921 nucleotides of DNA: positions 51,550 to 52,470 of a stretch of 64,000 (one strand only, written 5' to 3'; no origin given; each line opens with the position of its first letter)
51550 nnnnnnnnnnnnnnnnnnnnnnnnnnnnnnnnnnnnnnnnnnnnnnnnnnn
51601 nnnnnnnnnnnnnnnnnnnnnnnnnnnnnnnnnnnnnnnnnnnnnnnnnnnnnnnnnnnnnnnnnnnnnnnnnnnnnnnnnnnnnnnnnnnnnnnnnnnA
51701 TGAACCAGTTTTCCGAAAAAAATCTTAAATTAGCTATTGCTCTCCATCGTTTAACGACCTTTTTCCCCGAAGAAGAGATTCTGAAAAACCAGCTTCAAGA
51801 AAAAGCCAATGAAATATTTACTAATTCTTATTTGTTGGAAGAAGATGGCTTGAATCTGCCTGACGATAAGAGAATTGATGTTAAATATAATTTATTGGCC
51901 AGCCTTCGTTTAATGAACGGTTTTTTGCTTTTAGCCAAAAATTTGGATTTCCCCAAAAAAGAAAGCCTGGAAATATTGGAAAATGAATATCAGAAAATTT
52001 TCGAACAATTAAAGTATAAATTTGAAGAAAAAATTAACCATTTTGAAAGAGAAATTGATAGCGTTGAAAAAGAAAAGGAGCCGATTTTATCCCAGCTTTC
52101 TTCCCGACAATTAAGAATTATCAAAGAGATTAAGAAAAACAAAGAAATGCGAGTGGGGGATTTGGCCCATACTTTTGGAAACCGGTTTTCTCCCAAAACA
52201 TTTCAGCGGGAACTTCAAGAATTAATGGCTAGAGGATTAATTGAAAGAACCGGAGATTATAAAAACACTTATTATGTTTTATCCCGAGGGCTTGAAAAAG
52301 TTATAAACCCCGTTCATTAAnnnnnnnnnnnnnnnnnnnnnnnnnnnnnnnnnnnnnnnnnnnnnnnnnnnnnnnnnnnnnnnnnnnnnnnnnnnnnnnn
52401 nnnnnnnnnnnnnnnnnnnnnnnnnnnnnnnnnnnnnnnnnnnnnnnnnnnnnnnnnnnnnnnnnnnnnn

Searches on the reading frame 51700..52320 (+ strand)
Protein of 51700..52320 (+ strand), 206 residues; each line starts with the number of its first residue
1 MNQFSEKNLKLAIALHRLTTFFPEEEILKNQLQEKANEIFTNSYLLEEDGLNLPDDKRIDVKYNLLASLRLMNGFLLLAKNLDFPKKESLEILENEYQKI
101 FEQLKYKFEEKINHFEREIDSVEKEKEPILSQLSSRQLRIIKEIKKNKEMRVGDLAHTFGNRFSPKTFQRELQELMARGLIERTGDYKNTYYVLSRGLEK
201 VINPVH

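Call 6: search_protein_families(library=pfam, proteins=[window:51700-52320:+], max_evalue=0.01)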
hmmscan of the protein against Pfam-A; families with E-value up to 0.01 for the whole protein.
window:51700-52320:+ (206 aa): 4 families
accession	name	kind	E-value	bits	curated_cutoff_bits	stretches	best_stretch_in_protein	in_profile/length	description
PF25764.1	KIF21A_4th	-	0.00016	21.8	33.1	1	88-151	42-105/183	KIF21A-like domain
PF25212.1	HVO_A0114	-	0.00018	21.7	27.6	1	129-188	16-73/84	HVO_A0114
PF08220.18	HTH_DeoR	-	0.0007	19.7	21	1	136-184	1-47/57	DeoR-like helix-turn-helix domain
PF12802.13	MarR_2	-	0.0041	17.7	27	1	132-186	2-55/61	MarR family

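Call 10: find_homologous_proteins(query=window:51700-52317:+)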
Query window:51700-52317:+ (206 aa): 1 proteins with E <= 0.001 among 543 candidates.
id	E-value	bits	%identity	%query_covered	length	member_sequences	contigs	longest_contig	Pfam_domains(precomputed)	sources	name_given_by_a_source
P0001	2.1e-125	434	100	100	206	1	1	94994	-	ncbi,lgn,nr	ncbi:MAG: hypothetical protein HYV52_02745 [Parcubacteria group bacterium]|nr:hypothetical protein [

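Call 19: search_protein_families(library=ncbifam, proteins=[window:51700-52320:+], max_evalue=1)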
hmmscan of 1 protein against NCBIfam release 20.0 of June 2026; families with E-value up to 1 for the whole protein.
window:51700-52320:+ (206 aa): 7 families
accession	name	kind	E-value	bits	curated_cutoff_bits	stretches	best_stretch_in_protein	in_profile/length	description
TIGR01884.1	cas_HTH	subfamily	8.8e-07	28.5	60.2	1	109-192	123-196/202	CRISPR-associated CARF protein Csa3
NF041397.1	TranRegGlpR_Halo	equivalog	0.00034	20.3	300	1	135-184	5-52/253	HTH-type transcriptional regulator GlpR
NF008911.0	PRK12275.1-2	subfamily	0.0005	20.5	137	1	6-104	11-108/118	hypothetical protein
NF033788.1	HTH_metalloreg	subfamily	0.0006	19.6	55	1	136-195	12-69/77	metalloregulator ArsR/SmtB family transcription factor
NF053606.1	Sta1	subfamily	0.0089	16.1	80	1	132-187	17-70/100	Sta1 family transcriptional regulator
NF040939.2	trans_reg_lrs14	equivalog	0.015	15.3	90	1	131-186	17-71/103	Lrs14 family HTH-type transcriptional regulator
NF009755.0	PRK13261.2-1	equivalog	0.035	14.1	223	1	124-170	66-109/150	urease accessory protein UreE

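Call 20: search_protein_families(library=phrogs, proteins=[window:51700-52320:+], max_evalue=1)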
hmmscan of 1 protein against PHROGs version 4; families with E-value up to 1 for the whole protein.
window:51700-52320:+ (206 aa): 12 families
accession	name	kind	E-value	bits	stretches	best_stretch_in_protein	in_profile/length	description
phrog_12156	-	DNA, RNA and nucleotide metabolism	1.1e-05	25.3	1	130-195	418-481/485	DNA helicase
phrog_5978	-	unknown function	2.9e-05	24.3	1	109-195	268-356/364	-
phrog_11214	-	unknown function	0.0049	17.9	1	129-188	45-102/123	-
phrog_2440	-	transcription regulation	0.0053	17.7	1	139-195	32-88/126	transcriptional regulator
phrog_1368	-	transcription regulation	0.0058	17.4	1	132-194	8-67/101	transcriptional regulator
phrog_3502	-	unknown function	0.0096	17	1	121-197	40-117/131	-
phrog_11195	-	unknown function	0.027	14.9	1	128-186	16-73/122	-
phrog_4278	-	unknown function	0.041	14.7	1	122-202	18-105/127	-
phrog_142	-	moron, auxiliary metabolic gene and host takeover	0.058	14.5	1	137-200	14-76/116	Ren-like exclusion protein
phrog_22463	-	unknown function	0.11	13.7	1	88-147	42-98/117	-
phrog_1032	-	DNA, RNA and nucleotide metabolism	0.21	12.6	1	163-189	49-75/281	replication initiation protein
phrog_32911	-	unknown function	0.29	12.2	0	108-120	26-38/39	-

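Call 21: search_protein_representatives(protein=window:51700-52317:+)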
Query: 206 residues. Proteins with E-value up to 0.001 (for the whole library): 617; up to 1e-10: 84; up to 1e-30: 1. The best 150 are listed.
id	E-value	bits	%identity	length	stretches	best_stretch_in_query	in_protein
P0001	6.6e-126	433.9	100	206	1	1-206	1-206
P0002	6.3e-19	85.1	38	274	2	5-131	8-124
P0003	2.9e-18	82.9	32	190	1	10-195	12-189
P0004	4.8e-17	78.9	35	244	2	3-122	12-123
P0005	5.0e-17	78.9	37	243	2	5-122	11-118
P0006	1.6e-16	77.2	38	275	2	3-135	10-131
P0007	3.0e-16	76.3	35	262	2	7-135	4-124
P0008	3.9e-16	76.0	29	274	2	4-151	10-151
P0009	1.2e-15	74.3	34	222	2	6-133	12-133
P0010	1.2e-15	74.3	33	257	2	6-125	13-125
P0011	1.3e-15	74.2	35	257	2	2-140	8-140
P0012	1.4e-15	74.1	32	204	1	9-194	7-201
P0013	1.6e-15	74.0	33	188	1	7-194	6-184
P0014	1.9e-15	73.7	28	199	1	9-196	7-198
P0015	1.9e-15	73.7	32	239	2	3-153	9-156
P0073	3.5e-11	59.8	28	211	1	10-196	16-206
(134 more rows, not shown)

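Call 24: search_protein_families(library=pfam, alignment_id=A1, max_evalue=0.01)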
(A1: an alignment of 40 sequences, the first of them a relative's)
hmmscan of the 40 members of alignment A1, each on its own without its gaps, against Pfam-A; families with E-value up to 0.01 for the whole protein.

A. member 1, P0001 (206 aa): 4 families
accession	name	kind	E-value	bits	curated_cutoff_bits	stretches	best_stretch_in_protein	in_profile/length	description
PF25764.1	KIF21A_4th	-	0.00016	21.8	33.1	1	88-151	42-105/183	KIF21A-like domain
PF25212.1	HVO_A0114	-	0.00018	21.7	27.6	1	129-188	16-73/84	HVO_A0114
PF08220.18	HTH_DeoR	-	0.0007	19.7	21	1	136-184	1-47/57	DeoR-like helix-turn-helix domain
PF12802.13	MarR_2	-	0.0041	17.7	27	1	132-186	2-55/61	MarR family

B. families by the number of members that match (of 40 scanned): 25 families
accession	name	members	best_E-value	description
PF08220.18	HTH_DeoR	38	3.4e-11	DeoR-like helix-turn-helix domain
PF08279.18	HTH_11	23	2.2e-06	HTH domain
PF25212.1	HVO_A0114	5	6.7e-06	HVO_A0114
PF02845.22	CUE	5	0.0026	CUE domain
PF03965.22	Penicillinase_R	4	8.3e-05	Penicillinase repressor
PF25213.1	HVO_A0261_N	4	0.00037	HVO_A0261 N-terminal domain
PF01638.23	HxlR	4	0.00052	HxlR-like helix-turn-helix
PF12840.13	HTH_20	4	0.0011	Helix-turn-helix domain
PF22168.2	DIP2311-like_C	3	0.0018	Transcriptional regulator DIP2311-like, C-terminal domain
PF01022.26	HTH_5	2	0.0071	Bacterial regulatory protein, arsR family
PF25764.1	KIF21A_4th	1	0.00016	KIF21A-like domain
PF13463.12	HTH_27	1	0.00017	Winged helix DNA-binding domain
PF08679.17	DsrD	1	0.00053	Dissimilatory sulfite reductase D (DsrD)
PF13422.11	DUF4110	1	0.001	Domain of unknown function (DUF4110)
PF09114.16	MotA_activ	1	0.0017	Transcription factor MotA, activation domain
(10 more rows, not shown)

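Call 25: find_homologous_proteins(query=A1, max_evalue=0.00001)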
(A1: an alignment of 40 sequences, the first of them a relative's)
Query A1 (40 sequences) (206 aa, profile of the alignment): 1671 proteins with E <= 0.00001 among 7748 candidates; the best 120 are listed.
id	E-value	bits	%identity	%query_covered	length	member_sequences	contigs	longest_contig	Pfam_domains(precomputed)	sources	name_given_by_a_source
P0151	2.7e-65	238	32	90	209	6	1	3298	PF08220.19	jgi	-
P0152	7.7e-65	236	31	90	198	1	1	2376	PF08220.19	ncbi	-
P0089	1.1e-63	233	30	90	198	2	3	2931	PF08220.19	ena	-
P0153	1.0e-62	230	32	92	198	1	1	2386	PF08220.19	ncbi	-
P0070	1.0e-61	226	30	92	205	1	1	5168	PF08220.19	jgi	jgi:DNA-binding transcriptional ArsR family regulator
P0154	1.0e-60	223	28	91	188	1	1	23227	PF08220.19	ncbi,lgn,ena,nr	ncbi:DeoR family transcriptional regulator [Patescibacteria group bacterium]|nr:DeoR family transcri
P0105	1.8e-60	222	26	89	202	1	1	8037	PF08220.19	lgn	-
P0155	1.3e-59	219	29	91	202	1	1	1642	PF08220.19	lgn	-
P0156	2.8e-59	218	29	90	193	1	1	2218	PF08220.19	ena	-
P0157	7.1e-59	217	24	89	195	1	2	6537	PF08279.19,PF08220.19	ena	-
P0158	8.2e-59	217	27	92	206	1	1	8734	PF08220.19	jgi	-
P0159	1.3e-58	216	28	89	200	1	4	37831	PF08220.19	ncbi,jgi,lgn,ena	-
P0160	3.6e-58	215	31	90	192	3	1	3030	PF22296.3,PF08220.19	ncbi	-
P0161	5.3e-58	214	27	89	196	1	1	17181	PF08220.19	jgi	-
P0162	6.8e-58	214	25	89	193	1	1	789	PF08220.19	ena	-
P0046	7.1e-58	214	25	90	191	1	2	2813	PF08220.19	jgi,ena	-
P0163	7.5e-58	214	26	89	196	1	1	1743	PF08220.19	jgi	jgi:predicted HTH transcriptional regulator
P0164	7.6e-58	214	25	89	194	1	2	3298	PF08220.19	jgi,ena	-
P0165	7.7e-58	214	26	90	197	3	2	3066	PF08220.19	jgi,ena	jgi:DNA-binding transcriptional ArsR family regulator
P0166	8.0e-58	214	26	89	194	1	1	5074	PF08220.19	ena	-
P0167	8.1e-58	214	25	89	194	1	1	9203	PF08220.19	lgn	-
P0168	8.2e-58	214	26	89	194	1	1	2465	PF08220.19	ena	-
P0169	1.1e-57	213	25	89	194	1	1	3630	PF08220.19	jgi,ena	-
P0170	1.1e-57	213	25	89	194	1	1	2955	PF08220.19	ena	-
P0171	1.2e-57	213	26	89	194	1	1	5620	PF08220.19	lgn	-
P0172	1.3e-57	213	26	89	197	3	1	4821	PF08220.19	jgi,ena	-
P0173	1.3e-57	213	25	89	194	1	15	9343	PF08220.19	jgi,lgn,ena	-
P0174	1.5e-57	213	28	89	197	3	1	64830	PF08220.19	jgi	-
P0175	1.5e-57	213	26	89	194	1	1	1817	PF08220.19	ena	-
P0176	1.6e-57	213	25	89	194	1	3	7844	PF08220.19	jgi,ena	-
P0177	1.7e-57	213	30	90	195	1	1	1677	PF08220.19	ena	-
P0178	1.9e-57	212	25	89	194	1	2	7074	PF08220.19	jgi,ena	-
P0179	2.0e-57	212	26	89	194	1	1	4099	PF08220.19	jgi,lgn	-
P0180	2.0e-57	212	26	89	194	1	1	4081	PF08220.19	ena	-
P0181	2.1e-57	212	26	89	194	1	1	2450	PF08220.19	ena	-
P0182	2.2e-57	212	25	89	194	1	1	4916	PF08220.19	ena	-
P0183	2.9e-57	212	25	89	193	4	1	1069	PF08220.19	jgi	-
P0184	3.3e-57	212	26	89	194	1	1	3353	PF08220.19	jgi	-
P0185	3.3e-57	212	26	89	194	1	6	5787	PF08220.19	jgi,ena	-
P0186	3.5e-57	211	24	90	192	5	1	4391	PF08220.19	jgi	jgi:DNA-binding transcriptional ArsR family regulator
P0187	3.5e-57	211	26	89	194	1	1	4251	PF08220.19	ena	-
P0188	3.5e-57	211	26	89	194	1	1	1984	PF08220.19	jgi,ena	-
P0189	3.6e-57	211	27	89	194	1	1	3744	PF08220.19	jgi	-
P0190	3.7e-57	211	25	89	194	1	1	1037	PF08220.19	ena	-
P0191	3.8e-57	211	26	89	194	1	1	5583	PF08220.19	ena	-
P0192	4.2e-57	211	26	89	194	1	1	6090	PF08220.19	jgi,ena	-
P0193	4.5e-57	211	27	89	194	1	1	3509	PF08220.19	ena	-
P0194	4.7e-57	211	27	89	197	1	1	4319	PF08220.19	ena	-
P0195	5.3e-57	211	27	90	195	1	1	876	PF08220.19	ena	-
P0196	5.4e-57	211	28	90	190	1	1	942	PF08220.19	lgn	-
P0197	5.6e-57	211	26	89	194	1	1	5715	PF08220.19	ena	-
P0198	6.8e-57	211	26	90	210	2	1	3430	PF08220.19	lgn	-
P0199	8.3e-57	210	28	90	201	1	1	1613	PF08220.19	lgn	-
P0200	1.4e-56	209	26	91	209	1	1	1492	PF08220.19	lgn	-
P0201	1.9e-56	209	28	89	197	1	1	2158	PF08220.19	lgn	-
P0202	2.3e-56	209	27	89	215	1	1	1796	PF08220.19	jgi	jgi:DNA-binding transcriptional ArsR family regulator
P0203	2.9e-56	208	28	91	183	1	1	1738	PF08220.19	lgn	-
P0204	3.0e-56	208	27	89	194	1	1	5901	PF08220.19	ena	-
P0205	3.4e-56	208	28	90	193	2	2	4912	PF08220.19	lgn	-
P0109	3.6e-56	208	26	89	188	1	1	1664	PF08279.19,PF08220.19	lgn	-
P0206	4.2e-56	208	26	90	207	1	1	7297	PF08220.19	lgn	-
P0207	4.6e-56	208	26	86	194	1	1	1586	PF08220.19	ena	-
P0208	5.6e-56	208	27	89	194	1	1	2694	PF08220.19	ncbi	-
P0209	5.9e-56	207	32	93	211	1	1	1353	PF08220.19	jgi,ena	-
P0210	1.1e-55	207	27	89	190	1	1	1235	PF08220.19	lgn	-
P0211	1.2e-55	206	26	89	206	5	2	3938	PF08220.19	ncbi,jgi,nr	ncbi:MAG: DeoR family transcriptional regulator [Candidatus Nealsonbacteria bacterium]|nr:MAG: DeoR 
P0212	1.9e-55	206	27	92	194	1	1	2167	PF08220.19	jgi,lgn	-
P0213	2.0e-55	206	25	89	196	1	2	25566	PF08220.19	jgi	-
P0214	2.1e-55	206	30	92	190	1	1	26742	PF08220.19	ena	-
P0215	2.2e-55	206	28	92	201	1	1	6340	PF08220.19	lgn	-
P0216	2.2e-55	206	26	92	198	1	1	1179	PF08220.19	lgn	-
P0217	3.0e-55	205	27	91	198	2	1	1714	PF08220.19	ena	-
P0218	3.5e-55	205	26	89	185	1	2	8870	PF08220.19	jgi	-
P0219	3.7e-55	205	32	92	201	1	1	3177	PF08279.19,PF08220.19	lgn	-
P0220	4.4e-55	205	24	92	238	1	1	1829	PF08220.19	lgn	-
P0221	4.5e-55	205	28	90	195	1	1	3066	PF08220.19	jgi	-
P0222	4.7e-55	205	29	92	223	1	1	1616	PF08220.19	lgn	-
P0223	4.9e-55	204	25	90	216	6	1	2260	PF08220.19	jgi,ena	-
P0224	4.9e-55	204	27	90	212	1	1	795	PF08220.19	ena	-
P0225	5.0e-55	204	32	92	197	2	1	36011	PF08220.19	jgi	-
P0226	5.0e-55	204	28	92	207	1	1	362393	PF08220.19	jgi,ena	-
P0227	5.2e-55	204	27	89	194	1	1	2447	PF08220.19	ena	-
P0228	6.3e-55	204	25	96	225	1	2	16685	PF08220.19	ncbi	-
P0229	6.8e-55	204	27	91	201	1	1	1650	PF08220.19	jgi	-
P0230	7.6e-55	204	26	90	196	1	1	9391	PF08220.19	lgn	-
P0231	7.7e-55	204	27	89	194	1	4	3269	PF08220.19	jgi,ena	-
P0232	8.2e-55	204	24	91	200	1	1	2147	PF08220.19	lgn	-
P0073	8.3e-55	204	29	86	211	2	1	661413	PF08220.19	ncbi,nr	ncbi:MAG: DeoR family transcriptional regulator [Candidatus Nealsonbacteria bacterium]|nr:MAG: DeoR 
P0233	8.4e-55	204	28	90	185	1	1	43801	PF08220.19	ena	-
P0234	8.6e-55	204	25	91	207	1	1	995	PF08220.19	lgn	-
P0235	9.7e-55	203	28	90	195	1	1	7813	PF08220.19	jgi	-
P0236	1.0e-54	203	29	86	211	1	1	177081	PF08220.19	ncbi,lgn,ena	-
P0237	1.1e-54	203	27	92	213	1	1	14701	PF08220.19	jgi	-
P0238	1.1e-54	203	24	91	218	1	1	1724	PF08220.19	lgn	-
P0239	1.1e-54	203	28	90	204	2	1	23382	PF08220.19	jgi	-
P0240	1.2e-54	203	27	90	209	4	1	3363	PF08220.19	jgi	jgi:hypothetical protein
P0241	1.2e-54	203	27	89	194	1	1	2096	PF08220.19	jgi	-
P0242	1.2e-54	203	28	89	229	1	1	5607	PF08220.19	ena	-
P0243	1.3e-54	203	26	89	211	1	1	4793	PF08220.19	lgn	-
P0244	1.3e-54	203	27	89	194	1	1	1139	PF08220.19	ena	-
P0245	1.3e-54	203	28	87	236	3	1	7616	PF08220.19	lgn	-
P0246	1.4e-54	203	30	86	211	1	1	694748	PF08220.19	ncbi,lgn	ncbi:MAG: DeoR family transcriptional regulator [Candidatus Nealsonbacteria bacterium]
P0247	1.5e-54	203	28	87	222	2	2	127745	PF08220.19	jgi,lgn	-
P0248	1.5e-54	203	27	93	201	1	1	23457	PF08220.19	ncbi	-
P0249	1.6e-54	203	30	91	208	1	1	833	PF08220.19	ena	-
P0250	2.0e-54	202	26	91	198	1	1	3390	PF08220.19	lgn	-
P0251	2.1e-54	202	31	43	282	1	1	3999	PF08220.19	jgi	jgi:hypothetical protein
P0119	2.3e-54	202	31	43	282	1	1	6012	PF08220.19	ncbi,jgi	jgi:hypothetical protein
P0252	2.6e-54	202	26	89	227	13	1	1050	PF08220.19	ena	-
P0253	2.7e-54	202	29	89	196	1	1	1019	PF08220.19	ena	-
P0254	2.8e-54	202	26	89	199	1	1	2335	PF08220.19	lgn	-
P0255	3.0e-54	202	28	92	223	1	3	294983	PF08220.19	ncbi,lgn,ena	-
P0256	3.2e-54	202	28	94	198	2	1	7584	PF08220.19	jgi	-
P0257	3.3e-54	202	28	90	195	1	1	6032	PF22296.3,PF08220.19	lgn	-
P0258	3.4e-54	202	29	92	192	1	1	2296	PF08220.19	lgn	-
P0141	3.4e-54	202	25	91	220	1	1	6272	PF08220.19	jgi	jgi:DNA-binding transcriptional ArsR family regulator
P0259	3.5e-54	202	28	91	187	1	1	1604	PF08220.19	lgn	-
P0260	3.6e-54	202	28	93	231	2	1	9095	PF08220.19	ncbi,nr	ncbi:DeoR family transcriptional regulator [Patescibacteria group bacterium]|nr:DeoR family transcri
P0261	3.7e-54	202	29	90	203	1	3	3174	PF08220.19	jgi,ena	-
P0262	3.8e-54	202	30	92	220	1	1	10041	PF08220.19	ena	-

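Call 26: find_encoding_contigs(protein=P0073, flank=4000, max_places=2)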
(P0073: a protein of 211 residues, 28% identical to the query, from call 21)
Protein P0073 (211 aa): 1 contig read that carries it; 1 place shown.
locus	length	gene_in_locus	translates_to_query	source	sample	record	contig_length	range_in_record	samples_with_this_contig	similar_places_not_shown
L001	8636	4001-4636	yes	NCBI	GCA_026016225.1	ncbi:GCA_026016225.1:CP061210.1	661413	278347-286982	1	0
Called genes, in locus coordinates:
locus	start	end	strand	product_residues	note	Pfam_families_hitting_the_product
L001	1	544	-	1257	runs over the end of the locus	PF00932:LTD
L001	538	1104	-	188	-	-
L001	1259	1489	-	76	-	PF07927:HicA_toxin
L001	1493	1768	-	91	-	-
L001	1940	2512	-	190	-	PF01936:NYN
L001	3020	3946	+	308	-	PF00664:ABC_membrane (faint)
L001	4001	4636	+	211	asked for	PF08220:HTH_DeoR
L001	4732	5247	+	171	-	PF04542:Sigma70_r2, PF08281:Sigma70_r4_2, PF04545:Sigma70_r4 (weak)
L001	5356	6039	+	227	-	PF18915:DUF5667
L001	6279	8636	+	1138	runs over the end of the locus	-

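Call 27: find_encoding_contigs(protein=P0226, flank=4000, max_places=2)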
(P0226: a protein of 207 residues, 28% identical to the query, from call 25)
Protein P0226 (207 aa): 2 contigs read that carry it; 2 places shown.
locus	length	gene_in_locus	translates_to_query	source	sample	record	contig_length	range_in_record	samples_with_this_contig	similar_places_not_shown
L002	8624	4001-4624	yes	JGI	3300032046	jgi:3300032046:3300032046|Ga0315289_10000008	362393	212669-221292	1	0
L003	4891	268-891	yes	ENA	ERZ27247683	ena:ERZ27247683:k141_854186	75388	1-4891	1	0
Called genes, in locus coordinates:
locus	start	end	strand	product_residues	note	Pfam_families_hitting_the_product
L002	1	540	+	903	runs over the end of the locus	PF02861:Clp_N, PF23569:NBD_SMAX1, PF00004:AAA, PF17871:AAA_lid_9, PF00004:AAA, PF07724:AAA_2, PF07728:AAA_5, PF10431:ClpB_D2-small, +6 more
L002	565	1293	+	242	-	PF13365:Trypsin_2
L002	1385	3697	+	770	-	PF00932:LTD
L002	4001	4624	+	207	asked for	PF08220:HTH_DeoR (weak)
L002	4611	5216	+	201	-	PF04542:Sigma70_r2, PF08281:Sigma70_r4_2, PF04545:Sigma70_r4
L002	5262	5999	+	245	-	PF18915:DUF5667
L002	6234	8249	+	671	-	PF01471:PG_binding_1 (faint)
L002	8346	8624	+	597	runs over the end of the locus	-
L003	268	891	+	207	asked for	PF08220:HTH_DeoR (weak)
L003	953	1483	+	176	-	PF04542:Sigma70_r2, PF08281:Sigma70_r4_2, PF04545:Sigma70_r4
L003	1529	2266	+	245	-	PF18915:DUF5667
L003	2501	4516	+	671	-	PF01471:PG_binding_1 (faint)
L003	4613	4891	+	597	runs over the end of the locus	-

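Call 28: find_encoding_contigs(protein=P0255, flank=4000, max_places=2)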
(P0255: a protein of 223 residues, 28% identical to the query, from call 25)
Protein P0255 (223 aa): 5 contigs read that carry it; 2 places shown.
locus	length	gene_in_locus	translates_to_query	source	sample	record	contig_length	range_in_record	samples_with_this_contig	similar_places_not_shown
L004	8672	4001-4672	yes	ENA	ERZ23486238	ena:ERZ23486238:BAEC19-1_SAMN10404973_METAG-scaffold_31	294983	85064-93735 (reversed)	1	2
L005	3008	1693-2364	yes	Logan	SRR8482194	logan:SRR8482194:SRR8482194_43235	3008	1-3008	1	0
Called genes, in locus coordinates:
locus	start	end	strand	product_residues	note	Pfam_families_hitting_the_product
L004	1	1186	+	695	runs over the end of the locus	PF06508:QueC (faint)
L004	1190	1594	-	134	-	PF04266:ASCH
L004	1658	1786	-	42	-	-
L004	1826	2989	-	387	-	PF07495:Y_Y_Y (weak)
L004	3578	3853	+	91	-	-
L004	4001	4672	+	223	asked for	PF08220:HTH_DeoR (weak)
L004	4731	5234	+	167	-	PF04542:Sigma70_r2, PF08281:Sigma70_r4_2, PF04545:Sigma70_r4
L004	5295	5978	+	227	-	PF18915:DUF5667 (weak)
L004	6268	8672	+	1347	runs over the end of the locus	-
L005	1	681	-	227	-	?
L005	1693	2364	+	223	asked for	PF08220:HTH_DeoR (weak)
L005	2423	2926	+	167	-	PF04542:Sigma70_r2, PF08281:Sigma70_r4_2, PF04545:Sigma70_r4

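Call 35: find_related_loci(query=A2, collection=genome_contigs, flank=2500)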
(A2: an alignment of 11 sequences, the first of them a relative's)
Query A2 (211 aa) in genome_contigs; peptide patterns used: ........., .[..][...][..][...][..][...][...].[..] (x = any residue, [..] = any of these).
242 stretches matched a pattern; 89 encode a relative of the query (tblastn E <= 1e-3); the best 80 are kept; 80 distinct loci.
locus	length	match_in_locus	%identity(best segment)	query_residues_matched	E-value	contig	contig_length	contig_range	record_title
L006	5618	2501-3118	63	6-211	2e-82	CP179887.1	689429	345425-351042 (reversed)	MAG: Candidatus Nealsonbacteria bacterium isolate CK12Hparc1 chromosome, complete genome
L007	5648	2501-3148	60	7-211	2e-79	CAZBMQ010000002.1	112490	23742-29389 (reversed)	MAG TPA_asm: uncultured Candidatus Saccharibacteria bacterium isolate binchicken_co19_212 genome assembly, contig: NODE_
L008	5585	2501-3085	52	11-208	3e-64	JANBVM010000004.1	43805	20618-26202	MAG: Patescibacteria group bacterium isolate AMOR_Bin_1762 NODE_4_length_43805_cov_36.313117, whole genome shotgun seque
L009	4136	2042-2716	48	4-205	2e-62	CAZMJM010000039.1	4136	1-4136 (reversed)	MAG TPA_asm: uncultured Candidatus Saccharibacteria bacterium isolate binchicken_co150_123 genome assembly, contig: NODE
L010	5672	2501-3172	47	4-205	1e-60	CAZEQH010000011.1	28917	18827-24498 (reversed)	MAG TPA_asm: uncultured Candidatus Saccharibacteria bacterium isolate binchicken_co151_87 genome assembly, contig: NODE_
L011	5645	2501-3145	49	11-205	2e-60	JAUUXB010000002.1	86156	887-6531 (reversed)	MAG: bacterium isolate CSMAG_54 CSMAG_54_k141_1068573_length_86156_cov_8.9301, whole genome shotgun sequence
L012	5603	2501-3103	52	8-205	2e-56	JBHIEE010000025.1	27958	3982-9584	MAG: Candidatus Aminicenantia bacterium isolate b3.sp2_bin.19 NODE_366_length_27958_cov_5.056159, whole genome shotgun s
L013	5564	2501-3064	50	9-205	9e-56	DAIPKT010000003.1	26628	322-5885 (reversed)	MAG TPA_asm: bacterium isolate CTOTU21511 NODE_1068_length_26628_cov_11.564972, whole genome shotgun sequence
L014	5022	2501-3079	50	5-207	2e-55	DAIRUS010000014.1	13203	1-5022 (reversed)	MAG TPA_asm: bacterium isolate CTOTU21546 NODE_2314_length_13203_cov_36.116672, whole genome shotgun sequence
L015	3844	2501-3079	49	8-205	1e-54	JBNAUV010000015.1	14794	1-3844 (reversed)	MAG: Minisyncoccales bacterium isolate Kamch4342-D-MF-021 bin12.fa-15, whole genome shotgun sequence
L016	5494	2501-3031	50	11-205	7e-55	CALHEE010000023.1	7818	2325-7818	MAG: Candidatus Pacebacteria bacterium isolate S1_Bin_METABAT__198_1 genome assembly, contig: c_000000346007, whole geno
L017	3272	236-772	51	11-204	4e-54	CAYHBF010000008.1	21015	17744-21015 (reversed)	MAG TPA_asm: uncultured Candidatus Saccharibacteria bacterium isolate ERP119294_co2_146 genome assembly, contig: k141_50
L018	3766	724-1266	50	10-205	1e-53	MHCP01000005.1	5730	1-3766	MAG: Candidatus Woykebacteria bacterium RBG_13_40_15 RBG_13_scaffold_14714, whole genome shotgun sequence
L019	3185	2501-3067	47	8-205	9e-54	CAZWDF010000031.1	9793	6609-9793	MAG TPA_asm: uncultured Candidatus Saccharibacteria bacterium isolate binchicken_co283_202 genome assembly, contig: NODE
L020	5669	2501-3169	45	7-205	6e-54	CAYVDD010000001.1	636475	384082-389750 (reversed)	MAG TPA_asm: uncultured Candidatus Saccharibacteria bacterium isolate SRP323688_co1_61 genome assembly, contig: NODE_7_l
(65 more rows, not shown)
